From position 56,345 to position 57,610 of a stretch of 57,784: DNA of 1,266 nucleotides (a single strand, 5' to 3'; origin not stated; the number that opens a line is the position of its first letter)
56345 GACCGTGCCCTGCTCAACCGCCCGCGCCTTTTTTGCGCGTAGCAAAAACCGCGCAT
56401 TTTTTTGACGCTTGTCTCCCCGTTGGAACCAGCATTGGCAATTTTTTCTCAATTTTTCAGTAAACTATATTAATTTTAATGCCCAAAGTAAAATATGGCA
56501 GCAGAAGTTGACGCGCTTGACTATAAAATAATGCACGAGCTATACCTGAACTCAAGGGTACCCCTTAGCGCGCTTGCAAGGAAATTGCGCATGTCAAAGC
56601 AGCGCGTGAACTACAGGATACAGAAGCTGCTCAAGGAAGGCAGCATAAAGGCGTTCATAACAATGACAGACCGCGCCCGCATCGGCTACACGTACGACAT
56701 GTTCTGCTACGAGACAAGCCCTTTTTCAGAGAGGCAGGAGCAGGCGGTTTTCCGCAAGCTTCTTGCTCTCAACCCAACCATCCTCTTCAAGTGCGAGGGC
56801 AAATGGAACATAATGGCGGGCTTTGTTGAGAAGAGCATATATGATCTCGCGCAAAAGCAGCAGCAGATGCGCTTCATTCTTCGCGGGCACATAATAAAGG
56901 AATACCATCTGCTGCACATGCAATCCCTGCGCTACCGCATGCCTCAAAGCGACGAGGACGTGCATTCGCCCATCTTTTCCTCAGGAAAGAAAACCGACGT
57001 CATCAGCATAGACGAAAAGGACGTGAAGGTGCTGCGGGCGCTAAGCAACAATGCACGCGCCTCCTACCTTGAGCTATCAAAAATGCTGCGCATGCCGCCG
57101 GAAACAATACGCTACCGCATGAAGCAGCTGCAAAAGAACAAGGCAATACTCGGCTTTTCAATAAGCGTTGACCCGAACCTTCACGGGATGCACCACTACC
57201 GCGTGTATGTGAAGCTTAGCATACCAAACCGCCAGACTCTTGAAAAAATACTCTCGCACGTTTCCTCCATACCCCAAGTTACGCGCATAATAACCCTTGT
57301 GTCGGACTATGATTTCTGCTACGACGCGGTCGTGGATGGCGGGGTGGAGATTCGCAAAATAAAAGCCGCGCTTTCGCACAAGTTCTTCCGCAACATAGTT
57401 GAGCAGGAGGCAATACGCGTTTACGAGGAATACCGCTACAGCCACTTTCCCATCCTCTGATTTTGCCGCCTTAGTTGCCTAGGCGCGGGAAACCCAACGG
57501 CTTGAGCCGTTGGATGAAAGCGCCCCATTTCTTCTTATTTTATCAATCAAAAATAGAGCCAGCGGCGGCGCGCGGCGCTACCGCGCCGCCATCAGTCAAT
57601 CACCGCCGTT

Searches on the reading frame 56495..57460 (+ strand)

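Call 60: search_protein_families(library=pfam, proteins=[window:56495-57460:+], max_evalue=0.001)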
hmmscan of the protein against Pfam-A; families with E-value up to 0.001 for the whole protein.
window:56495-57460:+ (321 aa): 6 families
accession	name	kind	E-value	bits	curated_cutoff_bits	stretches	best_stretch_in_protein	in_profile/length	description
PF13404.12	HTH_AsnC-type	-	1.9e-21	76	27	2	172-213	1-42/42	AsnC-type helix-turn-helix domain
PF13412.12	HTH_24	-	5.8e-21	74.3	21.9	2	6-51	2-47/48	Winged helix-turn-helix DNA-binding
PF12840.13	HTH_20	-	2.2e-06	28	27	0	179-215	9-45/51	Helix-turn-helix domain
PF12802.13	MarR_2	-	6.8e-05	23.4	27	0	12-51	10-50/61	MarR family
PF01047.28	MarR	-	0.0001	22.5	24.6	0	10-51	6-47/59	MarR family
PF13556.12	HTH_30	-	0.00021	21.4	27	0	16-45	7-36/59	PucR C-terminal helix-turn-helix domain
